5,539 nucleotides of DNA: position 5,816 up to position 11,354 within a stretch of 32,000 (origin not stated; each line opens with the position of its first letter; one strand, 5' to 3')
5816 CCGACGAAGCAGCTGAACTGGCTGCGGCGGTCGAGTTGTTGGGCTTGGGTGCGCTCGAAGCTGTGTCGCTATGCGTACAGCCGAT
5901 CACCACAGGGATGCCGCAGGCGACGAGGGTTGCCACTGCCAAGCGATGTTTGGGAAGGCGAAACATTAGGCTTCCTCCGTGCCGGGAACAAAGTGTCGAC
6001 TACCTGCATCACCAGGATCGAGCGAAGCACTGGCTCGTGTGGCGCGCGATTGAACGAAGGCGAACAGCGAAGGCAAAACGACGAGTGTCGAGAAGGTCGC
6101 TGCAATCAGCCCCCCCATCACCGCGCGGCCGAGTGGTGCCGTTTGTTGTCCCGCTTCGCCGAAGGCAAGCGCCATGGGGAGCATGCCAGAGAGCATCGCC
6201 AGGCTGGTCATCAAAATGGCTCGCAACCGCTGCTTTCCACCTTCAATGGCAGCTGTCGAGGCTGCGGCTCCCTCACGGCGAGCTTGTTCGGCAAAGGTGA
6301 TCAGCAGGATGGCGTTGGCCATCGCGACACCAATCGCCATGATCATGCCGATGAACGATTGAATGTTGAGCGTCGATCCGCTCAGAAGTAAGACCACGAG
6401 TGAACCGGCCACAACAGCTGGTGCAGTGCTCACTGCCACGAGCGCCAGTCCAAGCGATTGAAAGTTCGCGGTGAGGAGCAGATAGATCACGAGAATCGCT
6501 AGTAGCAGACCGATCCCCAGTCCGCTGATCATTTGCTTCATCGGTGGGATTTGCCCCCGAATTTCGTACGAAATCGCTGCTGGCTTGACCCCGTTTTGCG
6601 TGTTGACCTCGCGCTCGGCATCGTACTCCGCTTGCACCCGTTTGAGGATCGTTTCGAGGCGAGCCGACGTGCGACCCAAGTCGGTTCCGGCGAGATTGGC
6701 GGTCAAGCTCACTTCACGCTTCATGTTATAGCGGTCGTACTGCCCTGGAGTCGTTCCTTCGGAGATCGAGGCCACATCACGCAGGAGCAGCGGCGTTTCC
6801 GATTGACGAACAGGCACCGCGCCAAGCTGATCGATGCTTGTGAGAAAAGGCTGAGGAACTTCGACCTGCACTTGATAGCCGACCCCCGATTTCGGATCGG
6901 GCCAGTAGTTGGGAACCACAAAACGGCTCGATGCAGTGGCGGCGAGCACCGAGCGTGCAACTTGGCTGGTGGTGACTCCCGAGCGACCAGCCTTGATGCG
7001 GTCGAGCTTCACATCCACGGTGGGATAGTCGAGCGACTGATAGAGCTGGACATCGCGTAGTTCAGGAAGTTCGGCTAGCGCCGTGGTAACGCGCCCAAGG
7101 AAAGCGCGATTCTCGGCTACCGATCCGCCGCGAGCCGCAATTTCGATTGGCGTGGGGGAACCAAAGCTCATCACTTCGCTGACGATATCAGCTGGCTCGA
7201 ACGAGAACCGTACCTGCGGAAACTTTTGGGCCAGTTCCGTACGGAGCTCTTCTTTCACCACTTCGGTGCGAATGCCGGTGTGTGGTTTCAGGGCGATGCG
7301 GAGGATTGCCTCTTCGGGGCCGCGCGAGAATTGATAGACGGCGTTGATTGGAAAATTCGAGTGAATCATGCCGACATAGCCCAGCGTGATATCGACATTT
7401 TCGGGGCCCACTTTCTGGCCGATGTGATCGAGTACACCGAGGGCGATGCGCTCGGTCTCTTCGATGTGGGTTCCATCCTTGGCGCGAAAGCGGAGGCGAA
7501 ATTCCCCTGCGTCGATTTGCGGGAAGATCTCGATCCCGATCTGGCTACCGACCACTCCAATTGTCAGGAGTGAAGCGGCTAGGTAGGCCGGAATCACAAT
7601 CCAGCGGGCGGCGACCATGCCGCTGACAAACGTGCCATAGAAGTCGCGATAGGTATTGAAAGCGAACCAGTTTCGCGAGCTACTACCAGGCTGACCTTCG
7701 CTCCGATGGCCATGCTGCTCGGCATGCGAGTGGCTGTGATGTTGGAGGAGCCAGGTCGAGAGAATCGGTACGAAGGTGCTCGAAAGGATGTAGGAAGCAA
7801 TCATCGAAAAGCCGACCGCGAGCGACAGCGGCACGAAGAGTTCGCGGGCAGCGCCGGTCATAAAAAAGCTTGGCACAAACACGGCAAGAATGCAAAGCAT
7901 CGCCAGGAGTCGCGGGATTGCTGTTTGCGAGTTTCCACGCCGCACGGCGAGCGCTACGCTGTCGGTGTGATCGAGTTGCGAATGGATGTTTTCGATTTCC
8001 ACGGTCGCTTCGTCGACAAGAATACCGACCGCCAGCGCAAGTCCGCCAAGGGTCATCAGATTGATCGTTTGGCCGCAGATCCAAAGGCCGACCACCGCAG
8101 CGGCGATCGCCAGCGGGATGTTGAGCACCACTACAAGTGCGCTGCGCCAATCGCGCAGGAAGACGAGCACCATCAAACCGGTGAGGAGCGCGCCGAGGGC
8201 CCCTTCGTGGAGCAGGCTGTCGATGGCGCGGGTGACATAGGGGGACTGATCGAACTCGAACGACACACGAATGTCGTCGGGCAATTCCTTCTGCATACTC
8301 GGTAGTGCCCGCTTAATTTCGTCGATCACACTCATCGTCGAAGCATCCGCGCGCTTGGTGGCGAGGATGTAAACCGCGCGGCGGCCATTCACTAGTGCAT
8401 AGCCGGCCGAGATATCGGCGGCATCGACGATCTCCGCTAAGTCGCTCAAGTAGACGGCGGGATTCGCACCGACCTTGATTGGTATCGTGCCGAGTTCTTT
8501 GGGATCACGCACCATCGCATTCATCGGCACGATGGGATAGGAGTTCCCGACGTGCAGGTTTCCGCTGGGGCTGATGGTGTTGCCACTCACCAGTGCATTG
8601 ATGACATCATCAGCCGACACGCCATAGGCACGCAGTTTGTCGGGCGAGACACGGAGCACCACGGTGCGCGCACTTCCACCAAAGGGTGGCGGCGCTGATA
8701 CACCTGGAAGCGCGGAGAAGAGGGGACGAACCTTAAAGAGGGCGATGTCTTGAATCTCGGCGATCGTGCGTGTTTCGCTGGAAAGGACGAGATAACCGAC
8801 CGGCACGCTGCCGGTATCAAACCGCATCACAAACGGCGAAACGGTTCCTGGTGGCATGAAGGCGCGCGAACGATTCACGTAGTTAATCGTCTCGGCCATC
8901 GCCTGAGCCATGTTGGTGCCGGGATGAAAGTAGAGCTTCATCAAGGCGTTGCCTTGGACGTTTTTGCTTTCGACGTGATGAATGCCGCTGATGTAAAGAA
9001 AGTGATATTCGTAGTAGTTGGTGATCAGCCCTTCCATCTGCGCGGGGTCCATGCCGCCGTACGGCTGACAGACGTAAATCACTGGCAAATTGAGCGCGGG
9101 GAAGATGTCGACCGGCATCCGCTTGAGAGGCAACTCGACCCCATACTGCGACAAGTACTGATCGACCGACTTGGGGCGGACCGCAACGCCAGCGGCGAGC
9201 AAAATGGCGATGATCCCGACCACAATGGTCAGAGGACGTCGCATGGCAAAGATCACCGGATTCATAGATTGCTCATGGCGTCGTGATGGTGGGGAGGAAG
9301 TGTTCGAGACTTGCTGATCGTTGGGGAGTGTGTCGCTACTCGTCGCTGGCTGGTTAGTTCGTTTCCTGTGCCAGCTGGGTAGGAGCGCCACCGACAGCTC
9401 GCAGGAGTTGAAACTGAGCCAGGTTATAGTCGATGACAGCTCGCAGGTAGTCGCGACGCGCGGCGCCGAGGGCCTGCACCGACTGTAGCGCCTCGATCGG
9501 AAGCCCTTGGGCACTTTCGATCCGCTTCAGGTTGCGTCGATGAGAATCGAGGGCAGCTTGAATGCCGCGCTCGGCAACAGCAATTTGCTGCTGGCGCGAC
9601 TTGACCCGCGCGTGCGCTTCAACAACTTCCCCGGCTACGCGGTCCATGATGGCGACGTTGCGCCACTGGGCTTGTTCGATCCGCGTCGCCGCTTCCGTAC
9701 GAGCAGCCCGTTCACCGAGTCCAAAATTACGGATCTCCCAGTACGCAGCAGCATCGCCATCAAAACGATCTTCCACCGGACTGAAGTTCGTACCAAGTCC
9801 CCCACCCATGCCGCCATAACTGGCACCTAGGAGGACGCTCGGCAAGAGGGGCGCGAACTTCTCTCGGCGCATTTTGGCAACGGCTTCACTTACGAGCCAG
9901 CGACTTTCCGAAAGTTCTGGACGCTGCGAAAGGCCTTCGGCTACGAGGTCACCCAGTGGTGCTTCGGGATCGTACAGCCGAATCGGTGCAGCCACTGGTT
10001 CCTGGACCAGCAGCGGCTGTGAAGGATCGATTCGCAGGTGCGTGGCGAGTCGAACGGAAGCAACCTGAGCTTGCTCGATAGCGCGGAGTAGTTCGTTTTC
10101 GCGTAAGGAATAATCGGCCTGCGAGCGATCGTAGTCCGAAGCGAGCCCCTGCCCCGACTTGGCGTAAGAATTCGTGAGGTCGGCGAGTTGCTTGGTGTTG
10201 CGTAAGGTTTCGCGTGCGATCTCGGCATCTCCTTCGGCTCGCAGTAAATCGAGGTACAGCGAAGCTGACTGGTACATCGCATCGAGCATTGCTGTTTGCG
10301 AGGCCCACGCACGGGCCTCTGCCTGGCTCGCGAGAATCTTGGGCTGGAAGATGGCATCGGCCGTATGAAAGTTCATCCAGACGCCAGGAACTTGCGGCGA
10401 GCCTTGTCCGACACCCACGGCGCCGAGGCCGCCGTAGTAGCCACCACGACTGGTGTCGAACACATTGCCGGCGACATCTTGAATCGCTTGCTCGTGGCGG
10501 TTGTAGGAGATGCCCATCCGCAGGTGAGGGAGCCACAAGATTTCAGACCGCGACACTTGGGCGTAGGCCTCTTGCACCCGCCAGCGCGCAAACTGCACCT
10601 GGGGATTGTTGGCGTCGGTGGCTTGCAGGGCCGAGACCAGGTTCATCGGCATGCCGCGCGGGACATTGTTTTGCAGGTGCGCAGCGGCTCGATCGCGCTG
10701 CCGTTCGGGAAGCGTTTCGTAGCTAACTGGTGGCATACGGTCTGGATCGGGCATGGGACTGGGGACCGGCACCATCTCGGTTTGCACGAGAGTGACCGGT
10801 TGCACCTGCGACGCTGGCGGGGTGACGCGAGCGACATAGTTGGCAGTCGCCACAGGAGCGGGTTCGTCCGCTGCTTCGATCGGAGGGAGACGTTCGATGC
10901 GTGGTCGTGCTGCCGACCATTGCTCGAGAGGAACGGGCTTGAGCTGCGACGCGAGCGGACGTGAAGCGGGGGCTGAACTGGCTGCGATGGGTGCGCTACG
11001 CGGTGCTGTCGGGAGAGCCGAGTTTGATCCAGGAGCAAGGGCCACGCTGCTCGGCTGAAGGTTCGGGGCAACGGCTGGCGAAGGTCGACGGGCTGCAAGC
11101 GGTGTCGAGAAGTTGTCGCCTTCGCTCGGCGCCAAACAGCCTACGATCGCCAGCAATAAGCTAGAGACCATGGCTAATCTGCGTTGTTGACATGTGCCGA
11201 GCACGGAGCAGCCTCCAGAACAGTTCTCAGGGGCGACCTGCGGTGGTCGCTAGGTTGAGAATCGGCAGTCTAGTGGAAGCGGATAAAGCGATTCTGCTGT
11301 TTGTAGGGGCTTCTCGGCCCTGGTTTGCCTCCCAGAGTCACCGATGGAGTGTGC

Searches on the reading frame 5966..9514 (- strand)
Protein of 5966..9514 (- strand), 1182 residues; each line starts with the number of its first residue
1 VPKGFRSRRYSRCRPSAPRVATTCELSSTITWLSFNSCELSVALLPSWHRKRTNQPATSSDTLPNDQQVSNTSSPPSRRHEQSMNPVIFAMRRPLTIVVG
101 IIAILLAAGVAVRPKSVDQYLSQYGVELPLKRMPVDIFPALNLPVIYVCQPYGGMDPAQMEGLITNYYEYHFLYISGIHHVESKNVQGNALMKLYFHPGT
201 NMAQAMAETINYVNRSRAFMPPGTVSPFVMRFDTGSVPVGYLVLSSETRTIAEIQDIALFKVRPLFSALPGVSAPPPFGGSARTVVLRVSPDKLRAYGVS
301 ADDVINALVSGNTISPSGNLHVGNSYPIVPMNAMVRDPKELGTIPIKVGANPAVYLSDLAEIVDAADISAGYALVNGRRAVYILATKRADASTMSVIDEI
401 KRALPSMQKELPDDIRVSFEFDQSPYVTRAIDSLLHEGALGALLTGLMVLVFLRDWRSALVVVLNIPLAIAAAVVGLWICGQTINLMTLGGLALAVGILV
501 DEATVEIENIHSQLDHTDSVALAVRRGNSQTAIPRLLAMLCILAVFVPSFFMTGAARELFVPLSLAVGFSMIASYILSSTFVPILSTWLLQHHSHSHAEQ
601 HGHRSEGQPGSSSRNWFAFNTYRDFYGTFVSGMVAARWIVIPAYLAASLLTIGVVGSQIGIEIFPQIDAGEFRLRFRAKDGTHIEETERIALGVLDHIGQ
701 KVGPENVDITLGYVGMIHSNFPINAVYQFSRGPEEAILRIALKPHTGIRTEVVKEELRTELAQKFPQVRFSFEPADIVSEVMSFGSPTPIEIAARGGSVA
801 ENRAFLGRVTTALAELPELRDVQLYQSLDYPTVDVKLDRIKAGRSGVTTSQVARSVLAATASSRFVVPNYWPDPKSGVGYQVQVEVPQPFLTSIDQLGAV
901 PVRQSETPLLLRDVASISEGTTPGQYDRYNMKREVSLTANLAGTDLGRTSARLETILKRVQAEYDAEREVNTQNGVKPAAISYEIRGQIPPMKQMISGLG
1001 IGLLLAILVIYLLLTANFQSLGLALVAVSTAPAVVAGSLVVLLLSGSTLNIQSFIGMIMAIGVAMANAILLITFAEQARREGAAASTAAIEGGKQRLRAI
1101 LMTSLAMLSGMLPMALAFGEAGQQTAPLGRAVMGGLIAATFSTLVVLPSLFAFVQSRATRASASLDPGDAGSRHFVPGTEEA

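Call 6: search_protein_families(library=pfam, proteins=[window:5966-9514:-], max_evalue=0.001)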
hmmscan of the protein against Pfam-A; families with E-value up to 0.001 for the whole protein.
window:5966-9514:- (1182 aa): 2 families
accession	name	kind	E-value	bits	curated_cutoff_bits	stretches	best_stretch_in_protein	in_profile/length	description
PF00873.25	ACR_tran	-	1.3e-169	566.5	28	1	129-1154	26-1020/1021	AcrB/AcrD/AcrF family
PF03176.21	MMPL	-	1e-05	25.1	20.5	1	999-1156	145-304/333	MMPL family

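Call 20: search_protein_families(library=ncbifam, proteins=[window:5966-9514:-], max_evalue=0.001)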
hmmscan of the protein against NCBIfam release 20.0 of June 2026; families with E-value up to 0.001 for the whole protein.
window:5966-9514:- (1182 aa): 16 families
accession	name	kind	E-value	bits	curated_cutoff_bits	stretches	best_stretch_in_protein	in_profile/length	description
NF033617.1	RND_permease_2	subfamily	1.1e-140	470.5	1250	1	130-1155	26-1008/1009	multidrug efflux RND transporter permease subunit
NF000282.2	RND_permease_1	subfamily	3.3e-110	369.6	1250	1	128-1155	24-1028/1029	multidrug efflux RND transporter permease subunit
TIGR00914.1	2A0601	subfamily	5.2e-95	319.2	701.45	1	129-1164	30-1045/1051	CusA/CzcA family heavy metal efflux RND transporter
TIGR00915.1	2A0602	subfamily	1.2e-87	294.9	940.35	1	128-1161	25-1035/1050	efflux RND transporter permease subunit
NF007133.0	PRK09579.1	equivalog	2.3e-82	277.1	1763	2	132-596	31-495/1017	multidrug efflux RND transporter permease subunit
NF007905.0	PRK10614.1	equivalog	4.6e-79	266.2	1774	1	129-1161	28-1015/1025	multidrug efflux RND transporter permease subunit MdtC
NF007798.0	PRK10503.1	equivalog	5.4e-72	242.8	1584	1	131-1155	39-1023/1040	MdtB/MuxB family multidrug efflux RND transporter permease subunit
NF007842.1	PRK10555.1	equivalog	4.7e-59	200.2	1854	2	128-690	25-589/1036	multidrug efflux RND transporter permease AcrD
NF007131.0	PRK09577.1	equivalog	1.2e-58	198.7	1768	1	128-1155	25-1023/1045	multidrug efflux RND transporter permease subunit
NF000037.1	RND_perm_OqxB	exception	1.1e-54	185.7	2200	1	132-1160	31-1040/1050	multidrug efflux RND transporter permease subunit OqxB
NF011706.2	PRK15127.1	equivalog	7.2e-47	159.9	2150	1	128-1165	25-1040/1049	multidrug efflux RND transporter permease subunit AcrB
TIGR00921.1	2A067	subfamily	5.9e-08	31.2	351.9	1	980-1167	181-359/733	hydrophobe/amphiphile efflux-3 (HAE3) family transporter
NF009583.0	PRK13024.1-3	subfamily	1.1e-06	27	721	1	430-592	277-434/755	protein translocase subunit SecDF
NF011315.0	PRK14726.1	equivalog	1e-05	23.8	1249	1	436-594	372-530/855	protein translocase subunit SecDF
TIGR01129.1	secD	equivalog_domain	5e-05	22.6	244.4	1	432-581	248-396/397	protein translocase subunit SecD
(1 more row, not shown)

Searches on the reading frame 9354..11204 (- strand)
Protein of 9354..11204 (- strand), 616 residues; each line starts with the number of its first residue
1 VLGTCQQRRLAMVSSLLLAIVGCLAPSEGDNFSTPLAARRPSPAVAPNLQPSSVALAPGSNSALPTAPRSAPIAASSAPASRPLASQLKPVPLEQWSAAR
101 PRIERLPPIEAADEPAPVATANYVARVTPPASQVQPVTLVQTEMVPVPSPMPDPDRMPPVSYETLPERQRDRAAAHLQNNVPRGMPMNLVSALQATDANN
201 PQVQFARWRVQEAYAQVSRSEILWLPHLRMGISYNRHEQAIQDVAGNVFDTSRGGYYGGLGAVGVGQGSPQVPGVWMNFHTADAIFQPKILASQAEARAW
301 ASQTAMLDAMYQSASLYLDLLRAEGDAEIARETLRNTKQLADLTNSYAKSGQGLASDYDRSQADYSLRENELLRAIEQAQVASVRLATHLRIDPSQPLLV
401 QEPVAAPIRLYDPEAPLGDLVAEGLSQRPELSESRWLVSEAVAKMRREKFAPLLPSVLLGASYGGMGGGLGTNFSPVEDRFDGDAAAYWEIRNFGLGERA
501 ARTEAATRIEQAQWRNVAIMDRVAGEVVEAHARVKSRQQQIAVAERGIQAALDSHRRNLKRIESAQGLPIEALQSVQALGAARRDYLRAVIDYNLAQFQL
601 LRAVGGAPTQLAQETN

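Call 6: search_protein_families(library=pfam, proteins=[window:9354-11204:-], max_evalue=0.001)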
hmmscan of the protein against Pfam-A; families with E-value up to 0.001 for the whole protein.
window:9354-11204:- (616 aa): 1 family
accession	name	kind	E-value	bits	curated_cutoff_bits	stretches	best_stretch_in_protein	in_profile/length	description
PF02321.23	OEP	-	2.7e-16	60.4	22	2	419-605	3-187/187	Outer membrane efflux protein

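Call 20: search_protein_families(library=ncbifam, proteins=[window:9354-11204:-], max_evalue=0.001)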
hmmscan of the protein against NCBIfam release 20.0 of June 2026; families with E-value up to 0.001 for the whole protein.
window:9354-11204:- (616 aa): 2 families
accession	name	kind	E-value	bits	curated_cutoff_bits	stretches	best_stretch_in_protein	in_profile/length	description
TIGR01844.1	type_I_sec_TolC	subfamily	2.5e-12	46.5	225.15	1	294-605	97-398/414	TolC family outer membrane protein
TIGR01845.1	outer_NodT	subfamily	2.9e-08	33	210.05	1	292-606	150-459/460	efflux transporter outer membrane subunit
